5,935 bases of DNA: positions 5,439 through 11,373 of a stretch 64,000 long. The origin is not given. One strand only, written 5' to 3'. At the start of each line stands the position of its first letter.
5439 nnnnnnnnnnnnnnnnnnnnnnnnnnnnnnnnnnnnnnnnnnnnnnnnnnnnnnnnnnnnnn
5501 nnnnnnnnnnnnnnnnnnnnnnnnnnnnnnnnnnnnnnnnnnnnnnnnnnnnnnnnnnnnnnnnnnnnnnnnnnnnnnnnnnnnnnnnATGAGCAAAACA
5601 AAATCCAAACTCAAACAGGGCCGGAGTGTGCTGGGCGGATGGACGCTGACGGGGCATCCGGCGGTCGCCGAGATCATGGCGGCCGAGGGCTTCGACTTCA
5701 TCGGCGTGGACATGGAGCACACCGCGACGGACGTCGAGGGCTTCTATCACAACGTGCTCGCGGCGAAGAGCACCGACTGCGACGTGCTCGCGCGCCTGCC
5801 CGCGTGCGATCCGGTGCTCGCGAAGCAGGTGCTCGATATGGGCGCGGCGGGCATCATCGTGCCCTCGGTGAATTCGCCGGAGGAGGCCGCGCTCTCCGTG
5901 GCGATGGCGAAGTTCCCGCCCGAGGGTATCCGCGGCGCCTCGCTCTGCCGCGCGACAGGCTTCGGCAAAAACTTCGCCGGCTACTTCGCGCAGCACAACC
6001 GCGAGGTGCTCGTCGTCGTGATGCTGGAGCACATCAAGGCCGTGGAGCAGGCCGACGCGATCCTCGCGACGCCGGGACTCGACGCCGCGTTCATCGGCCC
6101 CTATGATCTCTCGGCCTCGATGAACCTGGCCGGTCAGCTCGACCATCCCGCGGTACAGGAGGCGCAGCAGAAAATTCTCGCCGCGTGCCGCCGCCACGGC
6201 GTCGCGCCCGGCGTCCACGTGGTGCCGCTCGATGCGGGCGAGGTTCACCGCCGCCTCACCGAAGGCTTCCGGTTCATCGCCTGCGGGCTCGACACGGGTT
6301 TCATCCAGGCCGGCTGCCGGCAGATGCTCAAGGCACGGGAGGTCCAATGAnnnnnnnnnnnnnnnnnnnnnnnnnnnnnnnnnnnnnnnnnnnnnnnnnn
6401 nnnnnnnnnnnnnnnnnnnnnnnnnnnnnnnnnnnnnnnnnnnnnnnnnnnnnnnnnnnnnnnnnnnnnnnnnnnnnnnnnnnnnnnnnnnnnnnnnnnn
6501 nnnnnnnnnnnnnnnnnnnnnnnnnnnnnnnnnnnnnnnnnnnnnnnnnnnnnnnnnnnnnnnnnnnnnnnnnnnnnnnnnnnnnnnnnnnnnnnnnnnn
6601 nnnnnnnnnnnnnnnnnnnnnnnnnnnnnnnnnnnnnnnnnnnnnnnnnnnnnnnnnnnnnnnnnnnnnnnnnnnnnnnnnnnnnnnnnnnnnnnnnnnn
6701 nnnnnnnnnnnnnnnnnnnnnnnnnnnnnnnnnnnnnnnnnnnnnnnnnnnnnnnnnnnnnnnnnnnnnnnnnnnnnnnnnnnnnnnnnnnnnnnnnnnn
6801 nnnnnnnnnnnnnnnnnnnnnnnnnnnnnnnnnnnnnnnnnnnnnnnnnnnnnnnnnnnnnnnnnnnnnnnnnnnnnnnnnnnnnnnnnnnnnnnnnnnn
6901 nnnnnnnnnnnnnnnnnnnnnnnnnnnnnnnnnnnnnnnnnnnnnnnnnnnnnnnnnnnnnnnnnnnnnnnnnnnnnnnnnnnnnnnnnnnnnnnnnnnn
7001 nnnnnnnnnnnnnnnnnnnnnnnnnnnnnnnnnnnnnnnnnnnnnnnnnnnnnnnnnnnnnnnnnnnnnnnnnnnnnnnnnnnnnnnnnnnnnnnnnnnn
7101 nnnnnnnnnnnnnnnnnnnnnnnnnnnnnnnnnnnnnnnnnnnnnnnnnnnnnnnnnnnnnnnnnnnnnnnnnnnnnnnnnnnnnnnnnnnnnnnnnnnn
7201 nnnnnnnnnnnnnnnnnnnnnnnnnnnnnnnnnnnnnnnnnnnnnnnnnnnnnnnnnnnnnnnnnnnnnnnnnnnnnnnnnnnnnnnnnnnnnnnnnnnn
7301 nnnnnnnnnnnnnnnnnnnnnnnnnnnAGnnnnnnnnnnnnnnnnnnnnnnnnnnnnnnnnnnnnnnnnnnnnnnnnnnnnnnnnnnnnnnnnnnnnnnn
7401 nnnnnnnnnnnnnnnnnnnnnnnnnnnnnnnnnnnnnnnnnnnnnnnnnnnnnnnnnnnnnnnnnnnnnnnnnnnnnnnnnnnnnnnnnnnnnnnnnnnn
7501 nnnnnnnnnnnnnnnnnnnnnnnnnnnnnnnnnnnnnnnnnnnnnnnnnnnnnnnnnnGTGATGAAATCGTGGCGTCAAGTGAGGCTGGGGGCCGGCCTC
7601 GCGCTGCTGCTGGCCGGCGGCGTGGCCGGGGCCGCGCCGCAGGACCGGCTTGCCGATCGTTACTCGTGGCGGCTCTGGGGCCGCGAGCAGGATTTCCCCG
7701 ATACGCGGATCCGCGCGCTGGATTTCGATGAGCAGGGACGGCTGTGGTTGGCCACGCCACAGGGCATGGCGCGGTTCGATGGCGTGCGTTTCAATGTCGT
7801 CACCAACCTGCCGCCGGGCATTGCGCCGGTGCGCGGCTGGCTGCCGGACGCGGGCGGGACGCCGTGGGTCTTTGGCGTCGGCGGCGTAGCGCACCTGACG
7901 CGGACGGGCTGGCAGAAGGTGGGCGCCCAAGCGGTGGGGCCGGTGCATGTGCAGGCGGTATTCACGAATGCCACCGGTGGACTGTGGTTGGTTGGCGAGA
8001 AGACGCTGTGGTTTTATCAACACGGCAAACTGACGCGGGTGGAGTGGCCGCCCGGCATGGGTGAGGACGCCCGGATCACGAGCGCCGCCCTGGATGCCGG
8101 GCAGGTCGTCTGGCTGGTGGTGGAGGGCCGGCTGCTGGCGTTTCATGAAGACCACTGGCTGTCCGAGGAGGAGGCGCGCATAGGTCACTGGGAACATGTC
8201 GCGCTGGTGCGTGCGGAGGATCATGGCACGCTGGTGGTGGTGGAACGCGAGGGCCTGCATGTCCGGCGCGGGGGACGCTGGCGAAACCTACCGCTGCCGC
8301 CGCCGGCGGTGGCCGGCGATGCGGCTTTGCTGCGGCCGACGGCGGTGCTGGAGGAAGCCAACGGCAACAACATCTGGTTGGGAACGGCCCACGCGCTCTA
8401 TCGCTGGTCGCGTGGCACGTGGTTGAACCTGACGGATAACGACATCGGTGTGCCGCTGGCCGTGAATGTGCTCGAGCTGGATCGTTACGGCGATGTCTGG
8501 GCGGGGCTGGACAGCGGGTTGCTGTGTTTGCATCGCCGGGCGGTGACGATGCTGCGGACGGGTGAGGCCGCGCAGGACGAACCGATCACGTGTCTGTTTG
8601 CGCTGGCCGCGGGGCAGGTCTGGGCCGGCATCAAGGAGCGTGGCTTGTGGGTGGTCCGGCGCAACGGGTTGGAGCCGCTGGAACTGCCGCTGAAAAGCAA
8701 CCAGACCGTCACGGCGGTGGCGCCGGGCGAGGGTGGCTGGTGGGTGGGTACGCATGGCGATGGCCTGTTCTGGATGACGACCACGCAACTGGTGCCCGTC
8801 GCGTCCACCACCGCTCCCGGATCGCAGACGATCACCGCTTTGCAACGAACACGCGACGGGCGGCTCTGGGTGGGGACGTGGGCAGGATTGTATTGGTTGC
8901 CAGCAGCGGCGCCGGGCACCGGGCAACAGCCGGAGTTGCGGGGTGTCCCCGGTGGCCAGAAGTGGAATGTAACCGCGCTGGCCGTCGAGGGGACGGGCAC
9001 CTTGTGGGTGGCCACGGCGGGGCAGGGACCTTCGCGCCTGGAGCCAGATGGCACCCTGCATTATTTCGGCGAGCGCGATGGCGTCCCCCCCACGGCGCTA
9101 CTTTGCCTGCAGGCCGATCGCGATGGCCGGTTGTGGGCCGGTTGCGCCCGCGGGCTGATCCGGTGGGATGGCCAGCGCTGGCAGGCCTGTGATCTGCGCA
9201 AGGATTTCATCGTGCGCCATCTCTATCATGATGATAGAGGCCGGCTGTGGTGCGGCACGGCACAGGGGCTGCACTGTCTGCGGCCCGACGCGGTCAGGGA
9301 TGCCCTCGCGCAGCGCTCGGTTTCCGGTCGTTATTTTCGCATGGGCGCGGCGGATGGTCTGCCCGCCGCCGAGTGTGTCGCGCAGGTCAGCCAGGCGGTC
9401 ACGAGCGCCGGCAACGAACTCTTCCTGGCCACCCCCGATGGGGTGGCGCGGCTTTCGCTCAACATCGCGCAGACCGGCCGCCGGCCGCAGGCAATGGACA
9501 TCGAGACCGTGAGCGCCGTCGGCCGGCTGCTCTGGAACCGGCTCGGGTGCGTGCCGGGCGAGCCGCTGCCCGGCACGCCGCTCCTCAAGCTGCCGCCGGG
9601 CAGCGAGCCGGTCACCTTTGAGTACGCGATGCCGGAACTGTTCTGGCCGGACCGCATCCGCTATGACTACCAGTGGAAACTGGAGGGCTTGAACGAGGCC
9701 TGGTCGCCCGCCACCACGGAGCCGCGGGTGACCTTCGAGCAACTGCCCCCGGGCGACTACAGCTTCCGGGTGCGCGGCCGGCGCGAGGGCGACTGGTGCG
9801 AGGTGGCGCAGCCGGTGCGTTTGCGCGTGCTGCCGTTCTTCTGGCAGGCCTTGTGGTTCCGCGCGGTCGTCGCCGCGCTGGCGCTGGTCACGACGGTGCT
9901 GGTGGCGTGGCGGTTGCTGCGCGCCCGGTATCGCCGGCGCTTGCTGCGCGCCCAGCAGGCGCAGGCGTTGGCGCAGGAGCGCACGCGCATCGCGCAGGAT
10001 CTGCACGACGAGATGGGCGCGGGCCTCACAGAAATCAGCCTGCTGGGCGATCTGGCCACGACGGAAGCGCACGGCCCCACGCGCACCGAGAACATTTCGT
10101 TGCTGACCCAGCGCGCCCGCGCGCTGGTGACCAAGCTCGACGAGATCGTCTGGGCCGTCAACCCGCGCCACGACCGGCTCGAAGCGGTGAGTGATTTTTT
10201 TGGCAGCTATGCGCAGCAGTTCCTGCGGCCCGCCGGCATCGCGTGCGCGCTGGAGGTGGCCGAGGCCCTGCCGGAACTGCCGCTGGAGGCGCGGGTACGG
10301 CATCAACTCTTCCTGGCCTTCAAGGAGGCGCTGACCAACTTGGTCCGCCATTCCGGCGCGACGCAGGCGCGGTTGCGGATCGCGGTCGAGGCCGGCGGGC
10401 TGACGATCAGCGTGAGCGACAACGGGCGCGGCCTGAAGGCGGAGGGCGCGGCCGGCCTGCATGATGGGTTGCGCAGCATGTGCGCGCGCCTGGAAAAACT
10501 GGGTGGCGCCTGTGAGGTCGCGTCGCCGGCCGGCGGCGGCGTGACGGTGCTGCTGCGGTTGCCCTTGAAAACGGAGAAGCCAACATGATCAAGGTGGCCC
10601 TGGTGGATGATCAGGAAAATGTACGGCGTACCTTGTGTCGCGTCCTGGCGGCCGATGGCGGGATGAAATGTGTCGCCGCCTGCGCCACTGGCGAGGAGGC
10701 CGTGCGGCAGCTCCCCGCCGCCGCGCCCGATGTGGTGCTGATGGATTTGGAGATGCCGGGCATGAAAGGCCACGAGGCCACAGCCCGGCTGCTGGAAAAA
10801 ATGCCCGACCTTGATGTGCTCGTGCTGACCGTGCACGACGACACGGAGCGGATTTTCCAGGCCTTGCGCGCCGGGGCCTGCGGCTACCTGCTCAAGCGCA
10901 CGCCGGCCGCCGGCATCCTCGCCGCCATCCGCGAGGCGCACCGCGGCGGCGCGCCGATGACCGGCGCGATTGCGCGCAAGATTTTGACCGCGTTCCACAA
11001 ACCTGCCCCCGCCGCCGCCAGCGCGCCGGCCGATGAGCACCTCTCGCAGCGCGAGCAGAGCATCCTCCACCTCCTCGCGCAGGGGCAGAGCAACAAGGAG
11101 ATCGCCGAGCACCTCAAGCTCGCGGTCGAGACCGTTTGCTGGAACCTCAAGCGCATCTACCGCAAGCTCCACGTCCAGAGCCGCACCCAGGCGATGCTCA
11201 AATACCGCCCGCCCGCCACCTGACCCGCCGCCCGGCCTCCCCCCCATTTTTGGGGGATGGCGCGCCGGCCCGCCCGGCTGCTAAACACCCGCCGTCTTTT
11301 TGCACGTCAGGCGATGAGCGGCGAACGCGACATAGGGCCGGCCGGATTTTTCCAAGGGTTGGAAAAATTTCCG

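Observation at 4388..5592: A 1.19 kb lower-GC insertion carrying a lone DUF4143 AAA+ ATPase gene, flanked by the direct repeat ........(T/A)T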

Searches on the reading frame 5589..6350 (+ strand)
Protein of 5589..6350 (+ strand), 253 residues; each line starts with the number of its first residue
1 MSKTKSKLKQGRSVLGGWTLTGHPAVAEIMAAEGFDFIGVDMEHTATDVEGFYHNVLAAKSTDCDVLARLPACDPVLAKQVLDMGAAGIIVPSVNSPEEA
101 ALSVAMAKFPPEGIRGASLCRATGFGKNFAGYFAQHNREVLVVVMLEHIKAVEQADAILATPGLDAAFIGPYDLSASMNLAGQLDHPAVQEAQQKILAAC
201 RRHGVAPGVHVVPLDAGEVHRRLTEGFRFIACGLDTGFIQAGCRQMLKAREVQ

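Call 4: search_protein_families(library=pfam, proteins=[window:5589-6350:+])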
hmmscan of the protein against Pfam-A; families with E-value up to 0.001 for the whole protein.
window:5589-6350:+ (253 aa): 1 family
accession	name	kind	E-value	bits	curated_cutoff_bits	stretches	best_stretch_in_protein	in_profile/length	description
PF03328.21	HpcH_HpaI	-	7.4e-36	123.9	25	1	18-237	5-216/221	HpcH/HpaI aldolase/citrate lyase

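Call 7: find_encoding_contigs(protein=window:5589-6350:+, flank=10000, max_places=10)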
Protein window:5589-6350:+ (253 aa): 11 contigs read that carry it; 3 places shown.
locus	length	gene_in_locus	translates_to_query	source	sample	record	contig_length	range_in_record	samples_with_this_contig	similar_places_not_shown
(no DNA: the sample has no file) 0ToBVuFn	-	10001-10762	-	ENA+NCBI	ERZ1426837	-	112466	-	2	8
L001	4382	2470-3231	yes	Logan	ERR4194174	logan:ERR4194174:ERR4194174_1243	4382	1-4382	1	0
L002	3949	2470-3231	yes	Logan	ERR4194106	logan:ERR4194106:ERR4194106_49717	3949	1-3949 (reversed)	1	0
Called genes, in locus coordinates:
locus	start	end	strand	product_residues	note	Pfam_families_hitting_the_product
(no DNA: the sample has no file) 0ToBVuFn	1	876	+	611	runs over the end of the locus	PF16655:PhoD_N, PF25077:DUF7800, PF09423:PhoD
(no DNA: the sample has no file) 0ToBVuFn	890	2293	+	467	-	PF13088:BNR_2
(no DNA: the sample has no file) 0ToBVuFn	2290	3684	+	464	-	PF13088:BNR_2, PF02012:BNR (faint)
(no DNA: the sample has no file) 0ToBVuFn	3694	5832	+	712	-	-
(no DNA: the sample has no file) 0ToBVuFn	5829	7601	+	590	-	PF13088:BNR_2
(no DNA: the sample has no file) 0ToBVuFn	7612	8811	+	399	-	PF01156:IU_nuc_hydro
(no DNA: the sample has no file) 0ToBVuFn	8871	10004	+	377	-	PF13173:AAA_14, PF13635:DUF4143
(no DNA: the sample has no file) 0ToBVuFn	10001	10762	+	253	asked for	PF03328:HpcH_HpaI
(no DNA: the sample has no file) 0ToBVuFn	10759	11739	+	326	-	PF00389:2-Hacid_dh, PF02826:2-Hacid_dh_C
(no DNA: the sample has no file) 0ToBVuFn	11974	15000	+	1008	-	PF07494:Reg_prop (faint), PF13581:HATPase_c_2 (faint), PF07495:Y_Y_Y (weak), PF07730:HisKA_3 (weak), PF02518:HATPase_c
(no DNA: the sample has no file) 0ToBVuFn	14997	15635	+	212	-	PF00072:Response_reg, PF00196:GerE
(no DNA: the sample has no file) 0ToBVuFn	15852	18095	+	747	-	PF12951:PATR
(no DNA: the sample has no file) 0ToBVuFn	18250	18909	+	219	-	PF07963:N_methyl (weak), PF08334:T2SSG (weak)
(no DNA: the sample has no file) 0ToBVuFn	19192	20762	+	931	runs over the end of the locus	PF25788:Ig_Rha78A_N, PF08531:Bac_rhamnosid_N, PF05592:Bac_rhamnosid, PF17389:Bac_rhamnosid6H, PF17390:Bac_rhamnosid_C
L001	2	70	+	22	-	?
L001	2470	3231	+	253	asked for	PF03328:HpcH_HpaI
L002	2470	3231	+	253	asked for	PF03328:HpcH_HpaI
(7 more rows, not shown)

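Call 27: search_protein_families(library=ncbifam, proteins=[window:5589-6350:+], max_evalue=0.01)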
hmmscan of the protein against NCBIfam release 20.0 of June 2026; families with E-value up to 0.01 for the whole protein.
window:5589-6350:+ (253 aa): 4 families
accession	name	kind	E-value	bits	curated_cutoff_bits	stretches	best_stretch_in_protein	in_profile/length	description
NF007849.0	PRK10558.1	equivalog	5.3e-51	173.5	393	1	3-246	9-250/256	2-dehydro-3-deoxyglucarate aldolase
TIGR03239.1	GarL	equivalog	1.3e-50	172.3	406.75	1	3-245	2-242/249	2-dehydro-3-deoxyglucarate aldolase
TIGR02311.1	HpaI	equivalog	5.1e-49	167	368.8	1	3-247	2-245/249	4-hydroxy-2-oxoheptanedioate aldolase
NF007521.0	PRK10128.1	equivalog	1.1e-36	126.7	441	1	5-239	10-243/267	2-keto-3-deoxy-L-rhamnonate aldolase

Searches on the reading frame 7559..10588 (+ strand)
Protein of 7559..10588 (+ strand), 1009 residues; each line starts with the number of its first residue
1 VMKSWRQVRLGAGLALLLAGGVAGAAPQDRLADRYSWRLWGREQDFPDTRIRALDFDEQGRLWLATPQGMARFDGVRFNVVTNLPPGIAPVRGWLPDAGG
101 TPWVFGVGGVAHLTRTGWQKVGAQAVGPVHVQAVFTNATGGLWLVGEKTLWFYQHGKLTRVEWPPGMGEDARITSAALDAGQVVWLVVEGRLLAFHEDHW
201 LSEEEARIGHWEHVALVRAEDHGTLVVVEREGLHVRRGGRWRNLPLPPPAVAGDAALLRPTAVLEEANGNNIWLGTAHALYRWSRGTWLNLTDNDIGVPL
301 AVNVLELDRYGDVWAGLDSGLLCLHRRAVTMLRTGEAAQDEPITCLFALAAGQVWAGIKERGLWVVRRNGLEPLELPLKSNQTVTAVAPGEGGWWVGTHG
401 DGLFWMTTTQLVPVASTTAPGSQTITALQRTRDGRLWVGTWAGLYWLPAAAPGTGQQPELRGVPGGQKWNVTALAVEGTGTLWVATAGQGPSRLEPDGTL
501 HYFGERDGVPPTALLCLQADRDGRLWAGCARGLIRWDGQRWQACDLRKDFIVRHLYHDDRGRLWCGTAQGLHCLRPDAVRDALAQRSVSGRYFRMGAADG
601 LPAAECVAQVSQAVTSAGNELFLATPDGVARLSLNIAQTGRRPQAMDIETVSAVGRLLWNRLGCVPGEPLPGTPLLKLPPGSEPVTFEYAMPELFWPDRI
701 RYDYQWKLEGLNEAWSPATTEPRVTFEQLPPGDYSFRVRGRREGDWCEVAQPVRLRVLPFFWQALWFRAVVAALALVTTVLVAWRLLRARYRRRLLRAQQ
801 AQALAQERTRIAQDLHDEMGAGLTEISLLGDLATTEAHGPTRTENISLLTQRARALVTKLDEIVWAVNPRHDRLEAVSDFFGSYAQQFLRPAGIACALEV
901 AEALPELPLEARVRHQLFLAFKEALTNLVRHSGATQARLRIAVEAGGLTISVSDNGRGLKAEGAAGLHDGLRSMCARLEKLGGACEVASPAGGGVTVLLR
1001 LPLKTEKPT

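Call 4: search_protein_families(library=pfam, proteins=[window:7559-10588:+])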
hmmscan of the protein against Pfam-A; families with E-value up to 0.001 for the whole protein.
window:7559-10588:+ (1009 aa): 5 families
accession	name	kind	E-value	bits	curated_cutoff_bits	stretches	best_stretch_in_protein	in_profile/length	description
PF07494.17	Reg_prop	-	5.5e-23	78.5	20.4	0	422-441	4-23/24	Two component regulator propeller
PF02518.31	HATPase_c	-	4.2e-10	40.5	26.4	1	915-1004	4-110/111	Histidine kinase-, DNA gyrase B-, and HSP90-like ATPase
PF07495.19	Y_Y_Y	-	1.4e-07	31.7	26.6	1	701-744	7-51/65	Y_Y_Y domain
PF07730.19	HisKA_3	-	4.8e-07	30.7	24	1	807-870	1-66/68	Histidine kinase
PF13581.12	HATPase_c_2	-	1.5e-05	25.5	27.4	1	899-959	13-79/127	Histidine kinase-like ATPase domain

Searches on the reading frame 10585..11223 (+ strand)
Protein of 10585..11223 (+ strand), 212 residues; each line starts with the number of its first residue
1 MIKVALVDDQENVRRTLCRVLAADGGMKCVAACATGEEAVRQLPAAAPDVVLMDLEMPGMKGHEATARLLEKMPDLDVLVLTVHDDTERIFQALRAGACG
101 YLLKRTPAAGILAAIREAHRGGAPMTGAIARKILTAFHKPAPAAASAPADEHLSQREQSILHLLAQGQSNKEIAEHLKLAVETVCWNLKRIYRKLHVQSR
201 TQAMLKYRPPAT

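Call 4: search_protein_families(library=pfam, proteins=[window:10585-11223:+])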
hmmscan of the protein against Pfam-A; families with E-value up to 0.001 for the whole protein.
window:10585-11223:+ (212 aa): 4 families
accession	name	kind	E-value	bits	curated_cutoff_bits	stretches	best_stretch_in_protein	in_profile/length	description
PF00072.30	Response_reg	-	6.3e-25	87.9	30.2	1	4-115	1-110/111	Response regulator receiver domain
PF00196.25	GerE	-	5.2e-17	61.7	23.5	1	152-204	2-54/57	Bacterial regulatory proteins, luxR family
PF13936.12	HTH_38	-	0.00023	21.3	27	1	152-184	4-37/44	Helix-turn-helix domain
PF13384.12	HTH_23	-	0.00073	19.7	24.6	0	157-191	7-40/50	Homeodomain-like domain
